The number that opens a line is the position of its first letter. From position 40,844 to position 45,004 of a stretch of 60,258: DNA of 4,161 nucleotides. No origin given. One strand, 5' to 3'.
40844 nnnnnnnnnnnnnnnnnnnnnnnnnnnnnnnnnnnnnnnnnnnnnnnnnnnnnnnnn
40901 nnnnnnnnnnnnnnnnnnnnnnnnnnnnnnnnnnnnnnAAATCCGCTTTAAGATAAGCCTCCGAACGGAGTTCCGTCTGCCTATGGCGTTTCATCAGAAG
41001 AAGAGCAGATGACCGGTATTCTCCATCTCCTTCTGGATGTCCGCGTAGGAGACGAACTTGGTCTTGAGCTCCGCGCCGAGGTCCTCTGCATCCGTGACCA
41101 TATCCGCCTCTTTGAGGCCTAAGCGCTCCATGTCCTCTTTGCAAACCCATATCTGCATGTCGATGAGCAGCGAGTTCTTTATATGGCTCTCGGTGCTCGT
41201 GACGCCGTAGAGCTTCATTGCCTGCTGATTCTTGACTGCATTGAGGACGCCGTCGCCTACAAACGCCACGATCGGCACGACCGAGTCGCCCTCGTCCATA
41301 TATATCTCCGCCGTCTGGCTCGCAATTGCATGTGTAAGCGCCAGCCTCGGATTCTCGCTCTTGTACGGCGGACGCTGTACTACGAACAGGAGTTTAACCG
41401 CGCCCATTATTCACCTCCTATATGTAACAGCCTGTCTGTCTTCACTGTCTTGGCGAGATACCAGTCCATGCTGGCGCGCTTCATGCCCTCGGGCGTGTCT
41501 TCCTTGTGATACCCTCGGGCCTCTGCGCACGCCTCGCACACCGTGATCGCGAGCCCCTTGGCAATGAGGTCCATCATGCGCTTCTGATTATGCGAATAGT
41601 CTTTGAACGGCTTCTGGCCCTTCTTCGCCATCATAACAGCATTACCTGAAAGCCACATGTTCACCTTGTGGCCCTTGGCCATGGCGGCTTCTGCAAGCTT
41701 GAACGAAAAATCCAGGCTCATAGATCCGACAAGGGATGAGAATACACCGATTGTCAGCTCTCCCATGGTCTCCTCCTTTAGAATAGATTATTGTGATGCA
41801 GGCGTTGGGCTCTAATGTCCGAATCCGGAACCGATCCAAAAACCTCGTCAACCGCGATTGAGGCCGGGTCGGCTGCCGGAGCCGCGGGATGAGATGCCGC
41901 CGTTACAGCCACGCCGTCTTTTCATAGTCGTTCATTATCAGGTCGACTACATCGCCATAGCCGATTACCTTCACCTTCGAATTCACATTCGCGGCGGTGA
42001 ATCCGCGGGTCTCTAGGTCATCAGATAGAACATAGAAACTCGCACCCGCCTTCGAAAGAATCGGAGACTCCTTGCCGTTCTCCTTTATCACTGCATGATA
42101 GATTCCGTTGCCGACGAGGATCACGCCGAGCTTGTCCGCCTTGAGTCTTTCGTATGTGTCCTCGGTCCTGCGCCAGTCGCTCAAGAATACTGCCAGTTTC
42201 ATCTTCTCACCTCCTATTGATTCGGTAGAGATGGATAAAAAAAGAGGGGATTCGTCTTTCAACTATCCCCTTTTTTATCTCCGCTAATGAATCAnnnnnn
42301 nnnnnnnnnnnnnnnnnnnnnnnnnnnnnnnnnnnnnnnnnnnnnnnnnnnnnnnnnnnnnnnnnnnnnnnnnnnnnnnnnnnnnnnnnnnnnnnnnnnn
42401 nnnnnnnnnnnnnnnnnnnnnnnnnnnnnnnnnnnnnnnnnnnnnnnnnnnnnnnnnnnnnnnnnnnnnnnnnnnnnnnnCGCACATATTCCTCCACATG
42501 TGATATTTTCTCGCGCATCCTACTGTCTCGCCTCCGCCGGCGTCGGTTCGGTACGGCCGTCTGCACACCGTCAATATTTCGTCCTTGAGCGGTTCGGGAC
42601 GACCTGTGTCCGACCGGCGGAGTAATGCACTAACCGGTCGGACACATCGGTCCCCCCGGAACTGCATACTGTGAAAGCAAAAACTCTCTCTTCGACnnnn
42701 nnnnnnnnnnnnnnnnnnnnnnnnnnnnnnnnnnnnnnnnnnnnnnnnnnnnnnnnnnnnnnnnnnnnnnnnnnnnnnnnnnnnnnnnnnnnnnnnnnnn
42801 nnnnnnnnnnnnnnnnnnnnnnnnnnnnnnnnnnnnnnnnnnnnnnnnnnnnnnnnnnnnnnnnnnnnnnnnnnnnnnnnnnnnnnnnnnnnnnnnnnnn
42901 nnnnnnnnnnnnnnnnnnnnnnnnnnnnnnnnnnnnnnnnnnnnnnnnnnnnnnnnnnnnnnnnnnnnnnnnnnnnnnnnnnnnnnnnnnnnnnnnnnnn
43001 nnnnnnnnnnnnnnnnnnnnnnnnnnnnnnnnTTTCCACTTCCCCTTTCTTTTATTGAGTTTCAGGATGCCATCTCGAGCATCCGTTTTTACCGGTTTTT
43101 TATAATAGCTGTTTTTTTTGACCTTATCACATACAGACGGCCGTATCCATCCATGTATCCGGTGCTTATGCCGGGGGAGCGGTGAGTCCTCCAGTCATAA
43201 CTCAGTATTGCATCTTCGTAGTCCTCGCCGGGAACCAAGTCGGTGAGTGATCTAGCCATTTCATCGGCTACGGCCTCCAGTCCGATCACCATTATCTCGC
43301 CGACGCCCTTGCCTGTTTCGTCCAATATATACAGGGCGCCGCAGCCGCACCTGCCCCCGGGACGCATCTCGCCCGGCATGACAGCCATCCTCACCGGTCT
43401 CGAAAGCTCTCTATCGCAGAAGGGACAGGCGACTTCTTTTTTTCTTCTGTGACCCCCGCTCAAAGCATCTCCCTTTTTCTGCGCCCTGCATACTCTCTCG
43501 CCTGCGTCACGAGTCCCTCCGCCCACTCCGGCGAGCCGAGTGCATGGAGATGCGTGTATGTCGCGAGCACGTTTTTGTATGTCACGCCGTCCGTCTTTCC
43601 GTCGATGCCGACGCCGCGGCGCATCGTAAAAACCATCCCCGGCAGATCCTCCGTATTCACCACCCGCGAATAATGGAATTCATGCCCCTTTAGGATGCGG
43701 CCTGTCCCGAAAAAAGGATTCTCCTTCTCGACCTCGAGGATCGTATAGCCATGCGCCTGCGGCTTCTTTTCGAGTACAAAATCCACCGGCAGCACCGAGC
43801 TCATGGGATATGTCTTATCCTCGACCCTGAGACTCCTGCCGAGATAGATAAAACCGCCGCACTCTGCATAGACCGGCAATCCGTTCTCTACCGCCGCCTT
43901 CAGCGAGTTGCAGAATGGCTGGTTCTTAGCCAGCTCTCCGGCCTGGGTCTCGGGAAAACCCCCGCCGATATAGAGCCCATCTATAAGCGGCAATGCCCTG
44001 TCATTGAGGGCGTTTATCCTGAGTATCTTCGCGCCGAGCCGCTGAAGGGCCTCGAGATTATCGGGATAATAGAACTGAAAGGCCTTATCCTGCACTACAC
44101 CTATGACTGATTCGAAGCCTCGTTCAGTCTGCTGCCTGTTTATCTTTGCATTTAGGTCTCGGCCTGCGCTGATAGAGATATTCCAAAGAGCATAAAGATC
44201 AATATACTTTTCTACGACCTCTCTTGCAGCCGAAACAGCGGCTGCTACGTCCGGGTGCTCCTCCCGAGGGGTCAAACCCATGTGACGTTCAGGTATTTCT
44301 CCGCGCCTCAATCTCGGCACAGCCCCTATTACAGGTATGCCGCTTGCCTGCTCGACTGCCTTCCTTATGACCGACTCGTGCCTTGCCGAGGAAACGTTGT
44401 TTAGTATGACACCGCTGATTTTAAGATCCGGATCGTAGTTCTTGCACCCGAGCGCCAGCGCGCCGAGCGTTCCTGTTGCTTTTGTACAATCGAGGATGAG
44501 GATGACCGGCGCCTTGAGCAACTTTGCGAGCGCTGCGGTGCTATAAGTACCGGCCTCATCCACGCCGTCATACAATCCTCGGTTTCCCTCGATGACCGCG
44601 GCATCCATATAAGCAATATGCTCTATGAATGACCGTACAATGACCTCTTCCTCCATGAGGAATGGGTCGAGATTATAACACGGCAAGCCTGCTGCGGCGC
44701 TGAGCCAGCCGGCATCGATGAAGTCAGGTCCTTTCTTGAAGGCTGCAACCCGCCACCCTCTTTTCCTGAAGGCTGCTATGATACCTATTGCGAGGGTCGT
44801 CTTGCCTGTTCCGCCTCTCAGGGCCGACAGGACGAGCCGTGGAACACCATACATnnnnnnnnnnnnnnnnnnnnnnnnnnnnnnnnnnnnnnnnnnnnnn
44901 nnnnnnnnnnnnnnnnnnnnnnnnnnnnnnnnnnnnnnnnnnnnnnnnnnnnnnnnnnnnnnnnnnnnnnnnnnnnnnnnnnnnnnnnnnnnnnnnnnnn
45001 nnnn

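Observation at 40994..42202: DsrH-E-F sulfur-relay module inside a DsrD-containing (reductive-type) dsr locus, in non-canonical gene order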

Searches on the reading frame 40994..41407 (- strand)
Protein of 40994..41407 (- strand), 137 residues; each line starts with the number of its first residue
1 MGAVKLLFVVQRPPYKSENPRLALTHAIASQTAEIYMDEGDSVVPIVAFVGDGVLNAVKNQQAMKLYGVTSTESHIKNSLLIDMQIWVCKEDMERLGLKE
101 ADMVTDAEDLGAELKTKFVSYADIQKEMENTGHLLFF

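Call 3: search_protein_families(library=pfam, proteins=[window:40994-41407:-], max_evalue=0.01)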
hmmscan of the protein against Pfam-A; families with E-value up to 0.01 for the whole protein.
window:40994-41407:- (137 aa): 1 family
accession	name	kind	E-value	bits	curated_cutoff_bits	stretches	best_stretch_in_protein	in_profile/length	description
PF02635.20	DsrE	-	1.3e-08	35.4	22.7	1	5-112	2-100/116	DsrE/DsrF-like family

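Call 4: search_protein_families(library=ncbifam, proteins=[window:40994-41407:-], max_evalue=0.01)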
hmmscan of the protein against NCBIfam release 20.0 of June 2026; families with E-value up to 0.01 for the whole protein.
window:40994-41407:- (137 aa): 2 families
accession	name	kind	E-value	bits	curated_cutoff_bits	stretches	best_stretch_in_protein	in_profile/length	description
TIGR03010.1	sulf_tusC_dsrF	equivalog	4.5e-08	33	94.15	1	5-113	1-101/116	sulfurtransferase complex subunit TusC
NF001238.0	PRK00211.1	equivalog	7.2e-07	29.1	79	1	5-122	3-114/119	sulfurtransferase complex subunit TusC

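Call 57: search_solved_structures(query=window:40994-41407:-, max_evalue=10, show_alignments=3)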
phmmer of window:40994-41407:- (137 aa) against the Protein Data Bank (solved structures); distinct sequences matched with E-value up to 10: 6.
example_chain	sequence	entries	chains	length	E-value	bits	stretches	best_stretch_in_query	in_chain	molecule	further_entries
5bpk_A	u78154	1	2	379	0.67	13.1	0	3-60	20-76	Gamma-glutamyltranspeptidase (Ggt)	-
3a5f_A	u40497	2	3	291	0.77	12.9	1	21-61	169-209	Dihydrodipicolinate synthase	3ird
2vpw_A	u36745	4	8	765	1.1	12.5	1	83-106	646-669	THIOSULFATE REDUCTASE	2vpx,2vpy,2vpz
2qm6_A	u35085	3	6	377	1.6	11.9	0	11-59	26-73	Gamma-glutamyltranspeptidase | Gamma-glutamyltranspeptidase (Ggt) Large subunit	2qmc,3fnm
2xr4_A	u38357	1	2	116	1.7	11.8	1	22-54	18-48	LECTIN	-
7sq3_A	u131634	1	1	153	7.3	9.8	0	91-127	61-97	Designed trefoil knot protein, variant 1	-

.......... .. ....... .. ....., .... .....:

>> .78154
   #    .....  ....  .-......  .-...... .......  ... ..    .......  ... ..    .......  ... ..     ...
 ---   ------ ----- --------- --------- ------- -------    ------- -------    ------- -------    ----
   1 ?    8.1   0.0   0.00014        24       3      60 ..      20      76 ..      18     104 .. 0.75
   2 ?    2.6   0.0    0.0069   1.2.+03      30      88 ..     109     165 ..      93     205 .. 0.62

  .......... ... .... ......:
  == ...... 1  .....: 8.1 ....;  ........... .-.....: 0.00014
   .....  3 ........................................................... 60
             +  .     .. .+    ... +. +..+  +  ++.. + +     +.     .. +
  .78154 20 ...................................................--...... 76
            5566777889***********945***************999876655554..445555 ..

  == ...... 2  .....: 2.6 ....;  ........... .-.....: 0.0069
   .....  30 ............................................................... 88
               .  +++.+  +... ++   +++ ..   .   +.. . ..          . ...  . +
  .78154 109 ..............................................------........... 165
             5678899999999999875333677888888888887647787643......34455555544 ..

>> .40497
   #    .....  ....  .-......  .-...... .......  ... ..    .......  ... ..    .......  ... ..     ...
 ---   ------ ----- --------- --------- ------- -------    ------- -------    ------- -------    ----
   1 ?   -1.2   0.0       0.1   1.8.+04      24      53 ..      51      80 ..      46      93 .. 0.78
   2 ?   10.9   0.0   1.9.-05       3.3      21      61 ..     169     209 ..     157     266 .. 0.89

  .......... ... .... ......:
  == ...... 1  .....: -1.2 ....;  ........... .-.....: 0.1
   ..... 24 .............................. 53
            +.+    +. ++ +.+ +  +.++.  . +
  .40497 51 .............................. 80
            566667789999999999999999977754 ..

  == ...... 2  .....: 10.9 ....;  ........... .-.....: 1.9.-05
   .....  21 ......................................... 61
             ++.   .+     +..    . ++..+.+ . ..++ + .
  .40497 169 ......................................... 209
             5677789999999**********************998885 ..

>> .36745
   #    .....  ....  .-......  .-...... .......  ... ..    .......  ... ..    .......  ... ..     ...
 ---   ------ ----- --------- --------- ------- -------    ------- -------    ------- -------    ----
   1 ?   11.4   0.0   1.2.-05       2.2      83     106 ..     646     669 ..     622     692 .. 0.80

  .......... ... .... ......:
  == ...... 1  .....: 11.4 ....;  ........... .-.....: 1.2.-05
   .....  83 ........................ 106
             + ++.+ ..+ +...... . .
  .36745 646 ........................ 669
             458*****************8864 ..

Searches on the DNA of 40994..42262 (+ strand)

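Call 26: search_dna_similar(query=window:40994-42262:+, collection=plasmids, mode=distant, max_rows=5)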
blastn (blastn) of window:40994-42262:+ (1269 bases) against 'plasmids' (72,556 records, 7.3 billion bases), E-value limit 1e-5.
No match.

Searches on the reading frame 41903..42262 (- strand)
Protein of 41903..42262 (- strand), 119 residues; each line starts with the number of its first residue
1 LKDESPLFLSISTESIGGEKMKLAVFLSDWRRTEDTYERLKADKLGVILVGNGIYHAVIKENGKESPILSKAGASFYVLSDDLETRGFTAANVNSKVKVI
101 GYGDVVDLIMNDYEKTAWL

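Call 3: search_protein_families(library=pfam, proteins=[window:41903-42262:-], max_evalue=0.01)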
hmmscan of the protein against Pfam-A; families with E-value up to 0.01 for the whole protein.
window:41903-42262:- (119 aa): 1 family
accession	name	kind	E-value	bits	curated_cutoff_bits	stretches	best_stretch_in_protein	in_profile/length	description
PF04077.17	DsrH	-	3.3e-11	43.7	24.4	1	40-111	15-84/88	DsrH like protein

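Call 4: search_protein_families(library=ncbifam, proteins=[window:41903-42262:-], max_evalue=0.01)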
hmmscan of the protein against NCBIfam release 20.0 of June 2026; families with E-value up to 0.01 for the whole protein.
window:41903-42262:- (119 aa): 2 families
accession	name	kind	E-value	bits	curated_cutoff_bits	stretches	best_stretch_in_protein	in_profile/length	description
TIGR03011.1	sulf_tusB_dsrH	equivalog_domain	2.3e-12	46.9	49.2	1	43-118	23-95/95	sulfurtransferase complex subunit TusB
NF010035.0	PRK13510.1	equivalog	3.7e-08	33.5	104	1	38-118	18-95/95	sulfurtransferase complex subunit TusB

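Call 56: search_solved_structures(query=window:41903-42202:-, max_evalue=10, show_alignments=3)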
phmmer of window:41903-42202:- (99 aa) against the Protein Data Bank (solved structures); distinct sequences matched with E-value up to 10: 4.
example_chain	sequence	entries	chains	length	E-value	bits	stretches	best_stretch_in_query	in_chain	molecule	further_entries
2hy5_C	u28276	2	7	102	8.5e-05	26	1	21-99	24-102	DsrH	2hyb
1rhx_A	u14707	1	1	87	0.03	17.8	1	27-92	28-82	conserved hypothetical protein TM0979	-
2d1p_C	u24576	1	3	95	0.042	17.4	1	18-98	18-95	Hypothetical protein yheL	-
1x9a_A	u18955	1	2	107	0.05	17.2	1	27-92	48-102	hypothetical protein TM0979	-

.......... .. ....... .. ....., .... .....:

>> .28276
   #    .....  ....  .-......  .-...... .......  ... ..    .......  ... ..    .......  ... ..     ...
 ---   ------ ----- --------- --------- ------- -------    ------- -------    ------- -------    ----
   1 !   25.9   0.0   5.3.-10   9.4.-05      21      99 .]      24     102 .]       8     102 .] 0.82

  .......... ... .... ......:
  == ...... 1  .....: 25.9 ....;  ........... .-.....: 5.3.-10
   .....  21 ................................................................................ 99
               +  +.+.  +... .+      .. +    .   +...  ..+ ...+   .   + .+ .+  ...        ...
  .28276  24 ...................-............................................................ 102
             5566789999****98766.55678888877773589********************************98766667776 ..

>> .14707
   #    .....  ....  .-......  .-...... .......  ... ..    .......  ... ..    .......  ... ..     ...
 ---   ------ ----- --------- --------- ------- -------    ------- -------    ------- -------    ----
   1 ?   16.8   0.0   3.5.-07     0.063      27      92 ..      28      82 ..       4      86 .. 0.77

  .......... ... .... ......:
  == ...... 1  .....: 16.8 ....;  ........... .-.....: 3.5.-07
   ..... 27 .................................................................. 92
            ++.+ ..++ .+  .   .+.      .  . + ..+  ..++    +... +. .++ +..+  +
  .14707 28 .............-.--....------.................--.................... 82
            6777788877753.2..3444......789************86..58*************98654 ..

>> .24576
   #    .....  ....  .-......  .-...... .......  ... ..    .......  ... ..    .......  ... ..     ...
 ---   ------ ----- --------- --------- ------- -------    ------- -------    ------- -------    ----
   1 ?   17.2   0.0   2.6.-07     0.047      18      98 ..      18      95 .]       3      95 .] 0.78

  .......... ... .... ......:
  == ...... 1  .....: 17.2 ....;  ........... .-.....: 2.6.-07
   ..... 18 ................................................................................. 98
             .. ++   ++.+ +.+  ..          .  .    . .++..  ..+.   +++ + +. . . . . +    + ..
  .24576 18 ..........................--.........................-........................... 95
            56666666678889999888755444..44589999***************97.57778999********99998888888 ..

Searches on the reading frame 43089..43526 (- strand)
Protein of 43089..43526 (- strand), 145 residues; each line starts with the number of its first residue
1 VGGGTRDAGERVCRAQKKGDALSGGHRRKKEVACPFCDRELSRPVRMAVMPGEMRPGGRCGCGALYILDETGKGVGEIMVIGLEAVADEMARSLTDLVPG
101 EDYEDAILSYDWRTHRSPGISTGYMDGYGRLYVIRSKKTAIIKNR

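Call 3: search_protein_families(library=pfam, proteins=[window:43089-43526:-], max_evalue=0.01)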
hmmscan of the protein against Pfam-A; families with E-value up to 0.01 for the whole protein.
window:43089-43526:- (145 aa): 0 families

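Call 4: search_protein_families(library=ncbifam, proteins=[window:43089-43526:-], max_evalue=0.01)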
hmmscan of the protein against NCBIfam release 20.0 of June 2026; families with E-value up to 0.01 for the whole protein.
window:43089-43526:- (145 aa): 0 families

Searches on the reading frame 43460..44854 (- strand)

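Call 3: search_protein_families(library=pfam, proteins=[window:43460-44854:-], max_evalue=0.01)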
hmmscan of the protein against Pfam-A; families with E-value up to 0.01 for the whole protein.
window:43460-44854:- (464 aa): 6 families
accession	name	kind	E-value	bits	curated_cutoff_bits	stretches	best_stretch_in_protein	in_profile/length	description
PF07685.20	GATase_3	-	3.7e-38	131.6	27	1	251-440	2-193/196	CobB/CobQ-like glutamine amidotransferase domain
PF01656.29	CbiA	-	2.8e-16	60.1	25.4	1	11-192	5-123/125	CobQ/CobB/MinD/ParA nucleotide binding domain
PF13500.12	AAA_26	-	1e-12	48.7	27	1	82-183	98-192/198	AAA domain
PF13604.12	AAA_30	-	0.00012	22.3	27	1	14-114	27-110/191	AAA domain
PF01174.25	SNO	-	0.00013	22.4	27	1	268-346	13-89/188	SNO glutamine amidotransferase family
PF03205.20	MobB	-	0.0053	17.1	26.6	0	14-41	8-35/133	Molybdopterin guanine dinucleotide synthesis protein B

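Call 4: search_protein_families(library=ncbifam, proteins=[window:43460-44854:-], max_evalue=0.01)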
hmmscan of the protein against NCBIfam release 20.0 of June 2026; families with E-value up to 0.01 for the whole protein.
window:43460-44854:- (464 aa): 15 families
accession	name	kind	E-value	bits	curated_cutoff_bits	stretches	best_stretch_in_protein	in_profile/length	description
NF002204.1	PRK01077.1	equivalog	1.2e-130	436.2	254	1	5-437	2-419/420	cobyrinic acid a,c-diamide synthase CobB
TIGR00379.1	cobB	subfamily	7.9e-127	423.8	261.4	1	6-452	1-447/449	cobyrinic/hydrogenobyrinic acid a,c-diamide synthase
NF033195.1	F430_CfbB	exception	6.4e-122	407.6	560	1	6-449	1-450/451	Ni-sirohydrochlorin a,c-diamide synthase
NF053748.1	bifunc_CobBC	exception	9.5e-103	345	950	1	4-457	1-448/797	bifunctional hydrogenobyrinic acid a,c-diamide synthase/histidinol phosphate aminotransferase CobBC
NF010471.0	PRK13896.1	equivalog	1.1e-76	258.6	693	1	7-438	4-421/433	cobyrinic acid a,c-diamide synthase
NF052463.1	L2IsogltmlsynGatDStaph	equivalog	2e-10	40.9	450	1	276-439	36-191/237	lipid II isoglutaminyl synthase subunit GatD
NF001989.1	PRK00784.1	equivalog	1.1e-08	34.3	273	1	302-455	298-440/480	cobyric acid synthase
NF004921.0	PRK06278.1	equivalog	1.5e-08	34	354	1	7-192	242-433/482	cobyrinic acid a,c-diamide synthase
TIGR03800.1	PLP_synth_Pdx2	equivalog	6.1e-07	29.5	105.55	1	258-346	6-91/184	pyridoxal 5'-phosphate synthase glutaminase subunit PdxT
TIGR00313.1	cobQ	equivalog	0.00014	20.8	309.9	0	104-183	144-225/477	cobyric acid synthase CobQ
NF045636.1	isoglutsynth_GatD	equivalog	0.00039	19.8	400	1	295-439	71-211/258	lipid II isoglutaminyl synthase subunit GatD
NF011056.0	PRK14489.1-1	equivalog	0.0008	18.6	379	1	13-47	211-245/363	bifunctional molybdenum cofactor guanylyltransferase MobA/molybdopterin-guanine dinucleotide biosynthesis adaptor protein MobB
NF004167.0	PRK05632.1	equivalog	0.0043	15.7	418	0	70-166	90-187/708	phosphate acetyltransferase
TIGR01969.1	minD_arch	subfamily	0.0052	16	201.75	0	133-181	149-196/251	cell division ATPase MinD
NF041546.1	ParA_partition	equivalog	0.0053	16.3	180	1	13-91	8-85/203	ParA family partition ATPase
